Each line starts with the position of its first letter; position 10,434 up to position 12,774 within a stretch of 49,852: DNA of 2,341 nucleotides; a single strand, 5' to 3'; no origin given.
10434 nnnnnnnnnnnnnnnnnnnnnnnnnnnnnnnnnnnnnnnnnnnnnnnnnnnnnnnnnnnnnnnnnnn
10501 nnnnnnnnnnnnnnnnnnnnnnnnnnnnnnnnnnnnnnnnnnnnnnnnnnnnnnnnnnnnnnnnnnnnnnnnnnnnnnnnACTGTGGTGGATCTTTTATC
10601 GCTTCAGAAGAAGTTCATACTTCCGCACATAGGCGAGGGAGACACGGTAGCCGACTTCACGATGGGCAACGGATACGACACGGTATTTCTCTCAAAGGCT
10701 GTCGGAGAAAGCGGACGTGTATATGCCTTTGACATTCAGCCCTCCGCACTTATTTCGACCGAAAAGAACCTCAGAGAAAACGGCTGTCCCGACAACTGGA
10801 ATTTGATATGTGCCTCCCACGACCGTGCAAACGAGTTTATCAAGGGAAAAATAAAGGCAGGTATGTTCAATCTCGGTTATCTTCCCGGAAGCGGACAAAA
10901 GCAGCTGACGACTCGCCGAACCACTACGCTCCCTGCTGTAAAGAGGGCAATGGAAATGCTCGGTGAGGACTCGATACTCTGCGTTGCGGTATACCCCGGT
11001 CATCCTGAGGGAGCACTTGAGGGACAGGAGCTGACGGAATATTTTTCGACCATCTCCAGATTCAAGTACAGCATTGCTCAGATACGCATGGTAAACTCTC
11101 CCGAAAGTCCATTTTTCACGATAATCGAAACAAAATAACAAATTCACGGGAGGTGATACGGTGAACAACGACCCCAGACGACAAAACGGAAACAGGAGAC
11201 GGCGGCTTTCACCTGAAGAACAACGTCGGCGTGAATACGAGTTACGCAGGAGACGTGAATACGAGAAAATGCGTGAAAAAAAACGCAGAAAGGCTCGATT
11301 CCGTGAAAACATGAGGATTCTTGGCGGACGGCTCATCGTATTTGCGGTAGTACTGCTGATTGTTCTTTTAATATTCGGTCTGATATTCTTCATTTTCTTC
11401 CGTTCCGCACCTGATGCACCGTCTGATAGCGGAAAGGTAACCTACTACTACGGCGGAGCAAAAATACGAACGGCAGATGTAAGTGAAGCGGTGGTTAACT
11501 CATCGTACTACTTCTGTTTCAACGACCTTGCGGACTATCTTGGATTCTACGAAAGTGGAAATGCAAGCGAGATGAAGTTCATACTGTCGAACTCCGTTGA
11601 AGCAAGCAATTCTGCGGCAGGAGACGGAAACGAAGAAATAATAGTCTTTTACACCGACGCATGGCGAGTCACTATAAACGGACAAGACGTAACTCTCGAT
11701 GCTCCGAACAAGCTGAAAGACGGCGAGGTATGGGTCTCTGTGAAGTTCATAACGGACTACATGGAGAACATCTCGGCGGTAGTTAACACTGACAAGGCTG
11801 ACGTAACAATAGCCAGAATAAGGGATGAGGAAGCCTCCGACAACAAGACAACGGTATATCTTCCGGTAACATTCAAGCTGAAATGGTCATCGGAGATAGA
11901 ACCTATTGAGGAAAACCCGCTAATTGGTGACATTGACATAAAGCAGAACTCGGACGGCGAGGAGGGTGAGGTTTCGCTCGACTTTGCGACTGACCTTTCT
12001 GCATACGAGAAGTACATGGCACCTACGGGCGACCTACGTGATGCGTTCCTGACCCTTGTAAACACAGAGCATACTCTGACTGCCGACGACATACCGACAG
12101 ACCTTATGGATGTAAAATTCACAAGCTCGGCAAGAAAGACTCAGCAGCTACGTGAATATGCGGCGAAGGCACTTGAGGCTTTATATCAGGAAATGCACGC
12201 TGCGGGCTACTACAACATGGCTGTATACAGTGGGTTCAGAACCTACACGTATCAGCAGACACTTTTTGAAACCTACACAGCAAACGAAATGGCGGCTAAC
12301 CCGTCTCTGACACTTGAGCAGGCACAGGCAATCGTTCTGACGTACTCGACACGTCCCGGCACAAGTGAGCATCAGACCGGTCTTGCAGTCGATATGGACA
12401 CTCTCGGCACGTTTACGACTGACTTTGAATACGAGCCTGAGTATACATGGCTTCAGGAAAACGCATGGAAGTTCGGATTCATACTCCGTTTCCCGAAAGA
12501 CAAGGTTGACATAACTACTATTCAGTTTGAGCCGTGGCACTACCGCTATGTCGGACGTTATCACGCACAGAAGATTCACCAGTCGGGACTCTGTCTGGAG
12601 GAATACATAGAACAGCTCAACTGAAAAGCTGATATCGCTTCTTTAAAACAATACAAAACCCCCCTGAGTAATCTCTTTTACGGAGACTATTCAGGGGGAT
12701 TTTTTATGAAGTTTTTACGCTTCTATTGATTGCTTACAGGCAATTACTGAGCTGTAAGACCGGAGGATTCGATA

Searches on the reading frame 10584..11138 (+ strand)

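Call 7: search_protein_families(library=pfam, proteins=[window:10584-11138:+], max_evalue=0.001)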
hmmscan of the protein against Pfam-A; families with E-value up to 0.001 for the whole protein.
window:10584-11138:+ (184 aa): 5 families
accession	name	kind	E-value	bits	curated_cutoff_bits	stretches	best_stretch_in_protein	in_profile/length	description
PF06962.18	rRNA_methylase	-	1.7e-39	135.3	22.7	1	46-180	1-134/137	Putative rRNA methylase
PF13649.12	Methyltransf_25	-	0.00011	23.2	27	1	22-81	1-57/97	Methyltransferase domain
PF13847.12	Methyltransf_31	-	0.00045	20.4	27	1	18-68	3-53/145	Methyltransferase domain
PF01209.24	Ubie_methyltran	-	0.00064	19.6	20.1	1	18-79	47-107/233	ubiE/COQ5 methyltransferase family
PF01135.25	PCMT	-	0.00074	19.8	20.3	0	16-69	71-124/210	Protein-L-isoaspartate(D-aspartate) O-methyltransferase (PCMT)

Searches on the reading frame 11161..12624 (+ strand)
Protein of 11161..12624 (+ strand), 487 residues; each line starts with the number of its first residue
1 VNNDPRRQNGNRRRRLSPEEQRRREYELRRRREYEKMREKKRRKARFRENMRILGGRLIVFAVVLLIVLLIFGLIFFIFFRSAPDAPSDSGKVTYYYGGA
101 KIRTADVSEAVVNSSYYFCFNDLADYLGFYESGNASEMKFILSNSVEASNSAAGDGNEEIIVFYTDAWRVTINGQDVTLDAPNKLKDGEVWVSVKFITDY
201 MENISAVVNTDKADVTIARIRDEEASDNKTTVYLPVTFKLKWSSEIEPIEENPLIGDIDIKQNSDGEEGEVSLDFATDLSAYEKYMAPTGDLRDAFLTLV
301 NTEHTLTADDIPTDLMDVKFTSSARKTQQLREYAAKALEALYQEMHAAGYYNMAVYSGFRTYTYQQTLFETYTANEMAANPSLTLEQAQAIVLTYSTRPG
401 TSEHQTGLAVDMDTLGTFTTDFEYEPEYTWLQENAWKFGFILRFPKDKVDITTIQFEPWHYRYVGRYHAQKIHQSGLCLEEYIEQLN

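Call 7: search_protein_families(library=pfam, proteins=[window:11161-12624:+], max_evalue=0.001)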
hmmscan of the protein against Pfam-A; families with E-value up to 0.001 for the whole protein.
window:11161-12624:+ (487 aa): 2 families
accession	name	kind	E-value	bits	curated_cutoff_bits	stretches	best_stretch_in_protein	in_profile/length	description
PF02557.22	VanY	-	1.9e-36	125.2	25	1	328-465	2-131/132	D-alanyl-D-alanine carboxypeptidase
PF07833.16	Cu_amine_oxidN1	-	1.7e-05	25.1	24.2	1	155-214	47-103/108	Copper amine oxidase N-terminal domain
